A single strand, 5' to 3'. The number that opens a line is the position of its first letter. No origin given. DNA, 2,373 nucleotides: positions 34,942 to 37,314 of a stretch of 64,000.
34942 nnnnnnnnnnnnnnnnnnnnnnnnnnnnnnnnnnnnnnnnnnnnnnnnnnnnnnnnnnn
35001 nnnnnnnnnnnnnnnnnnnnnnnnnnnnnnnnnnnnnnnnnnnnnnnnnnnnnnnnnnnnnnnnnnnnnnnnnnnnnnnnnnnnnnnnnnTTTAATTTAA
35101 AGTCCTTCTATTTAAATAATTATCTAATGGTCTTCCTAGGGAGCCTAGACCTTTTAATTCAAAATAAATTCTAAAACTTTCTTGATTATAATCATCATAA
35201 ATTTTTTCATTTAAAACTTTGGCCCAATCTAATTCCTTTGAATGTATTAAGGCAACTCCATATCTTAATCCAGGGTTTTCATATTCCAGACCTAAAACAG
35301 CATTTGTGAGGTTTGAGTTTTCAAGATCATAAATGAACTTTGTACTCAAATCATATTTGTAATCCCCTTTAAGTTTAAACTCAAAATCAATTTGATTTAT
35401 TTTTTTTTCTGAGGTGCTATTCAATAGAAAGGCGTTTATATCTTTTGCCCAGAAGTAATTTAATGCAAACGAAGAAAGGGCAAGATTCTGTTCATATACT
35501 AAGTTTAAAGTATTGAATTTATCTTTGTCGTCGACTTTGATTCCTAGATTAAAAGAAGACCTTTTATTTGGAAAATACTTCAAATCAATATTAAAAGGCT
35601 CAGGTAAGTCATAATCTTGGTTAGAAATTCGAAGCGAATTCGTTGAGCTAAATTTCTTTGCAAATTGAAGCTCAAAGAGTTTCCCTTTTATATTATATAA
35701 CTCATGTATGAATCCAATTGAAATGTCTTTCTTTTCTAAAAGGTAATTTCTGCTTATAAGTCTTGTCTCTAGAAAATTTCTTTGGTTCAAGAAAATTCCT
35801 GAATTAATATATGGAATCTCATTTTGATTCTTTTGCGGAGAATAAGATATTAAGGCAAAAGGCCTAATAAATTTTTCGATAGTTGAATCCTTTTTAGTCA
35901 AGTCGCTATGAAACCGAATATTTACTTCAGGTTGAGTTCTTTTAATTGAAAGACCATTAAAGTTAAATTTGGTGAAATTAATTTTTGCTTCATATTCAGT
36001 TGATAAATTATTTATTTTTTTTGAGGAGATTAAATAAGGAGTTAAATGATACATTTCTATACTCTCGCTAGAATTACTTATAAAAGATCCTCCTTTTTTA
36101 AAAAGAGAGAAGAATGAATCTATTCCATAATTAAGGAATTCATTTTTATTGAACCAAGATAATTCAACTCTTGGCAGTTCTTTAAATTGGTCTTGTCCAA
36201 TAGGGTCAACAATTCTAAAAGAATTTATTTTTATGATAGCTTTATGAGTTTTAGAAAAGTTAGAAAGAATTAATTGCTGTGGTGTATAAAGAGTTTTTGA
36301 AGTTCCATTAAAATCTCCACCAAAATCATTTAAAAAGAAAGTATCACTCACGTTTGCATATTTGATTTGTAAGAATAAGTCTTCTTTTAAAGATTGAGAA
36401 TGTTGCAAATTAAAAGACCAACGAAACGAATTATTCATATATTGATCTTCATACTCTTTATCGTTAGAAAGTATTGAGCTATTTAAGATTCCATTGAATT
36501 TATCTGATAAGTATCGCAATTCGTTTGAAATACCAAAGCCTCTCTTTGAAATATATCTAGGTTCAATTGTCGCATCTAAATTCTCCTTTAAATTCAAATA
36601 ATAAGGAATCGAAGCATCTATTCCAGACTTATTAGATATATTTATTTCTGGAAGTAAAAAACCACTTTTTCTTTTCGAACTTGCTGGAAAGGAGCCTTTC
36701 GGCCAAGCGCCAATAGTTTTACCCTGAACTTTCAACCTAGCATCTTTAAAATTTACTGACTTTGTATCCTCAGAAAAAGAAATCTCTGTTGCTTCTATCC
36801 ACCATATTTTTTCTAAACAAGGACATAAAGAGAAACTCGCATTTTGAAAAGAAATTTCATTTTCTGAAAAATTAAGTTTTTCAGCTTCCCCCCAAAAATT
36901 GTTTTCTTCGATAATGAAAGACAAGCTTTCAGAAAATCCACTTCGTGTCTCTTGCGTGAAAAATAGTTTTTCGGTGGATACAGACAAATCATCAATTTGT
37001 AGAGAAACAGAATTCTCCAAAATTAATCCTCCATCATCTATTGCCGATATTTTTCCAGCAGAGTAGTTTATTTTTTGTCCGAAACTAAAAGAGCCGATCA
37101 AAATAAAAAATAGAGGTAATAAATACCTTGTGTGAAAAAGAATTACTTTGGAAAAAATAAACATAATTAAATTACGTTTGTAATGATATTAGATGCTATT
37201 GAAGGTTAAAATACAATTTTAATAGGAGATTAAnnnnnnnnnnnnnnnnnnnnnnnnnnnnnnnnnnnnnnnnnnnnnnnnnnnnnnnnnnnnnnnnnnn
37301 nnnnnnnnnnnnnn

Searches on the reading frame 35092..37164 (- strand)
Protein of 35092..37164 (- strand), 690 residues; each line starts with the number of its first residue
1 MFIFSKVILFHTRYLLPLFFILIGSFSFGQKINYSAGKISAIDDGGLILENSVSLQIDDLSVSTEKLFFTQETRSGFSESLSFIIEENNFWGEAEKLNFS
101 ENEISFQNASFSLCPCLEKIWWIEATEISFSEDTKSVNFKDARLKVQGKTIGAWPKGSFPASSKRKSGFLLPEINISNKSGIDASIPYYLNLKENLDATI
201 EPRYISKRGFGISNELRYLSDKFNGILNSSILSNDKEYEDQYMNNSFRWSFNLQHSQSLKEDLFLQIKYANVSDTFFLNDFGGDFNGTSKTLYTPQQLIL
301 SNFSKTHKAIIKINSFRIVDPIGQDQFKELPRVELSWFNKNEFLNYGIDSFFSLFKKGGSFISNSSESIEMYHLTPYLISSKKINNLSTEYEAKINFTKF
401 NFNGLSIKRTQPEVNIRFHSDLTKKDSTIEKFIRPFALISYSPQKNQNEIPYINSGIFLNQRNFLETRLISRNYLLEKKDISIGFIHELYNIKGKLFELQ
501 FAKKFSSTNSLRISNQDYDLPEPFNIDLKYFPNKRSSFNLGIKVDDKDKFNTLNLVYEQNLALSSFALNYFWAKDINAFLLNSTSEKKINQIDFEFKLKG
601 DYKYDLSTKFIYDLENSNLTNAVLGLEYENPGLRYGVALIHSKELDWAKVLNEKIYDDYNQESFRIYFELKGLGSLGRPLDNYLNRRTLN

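Call 45: search_protein_families(library=ncbifam, proteins=[window:35092-37164:-], max_evalue=1e-10)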
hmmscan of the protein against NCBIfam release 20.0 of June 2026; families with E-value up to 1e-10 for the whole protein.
window:35092-37164:- (690 aa): 2 families
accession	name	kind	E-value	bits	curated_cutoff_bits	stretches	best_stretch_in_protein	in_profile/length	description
NF002997.0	PRK03761.1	equivalog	3.3e-50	171.1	683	1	91-675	147-760/783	LPS assembly protein LptD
NF003358.0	PRK04423.1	equivalog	2.4e-29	102.1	944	1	52-475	108-518/799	LPS-assembly protein LptD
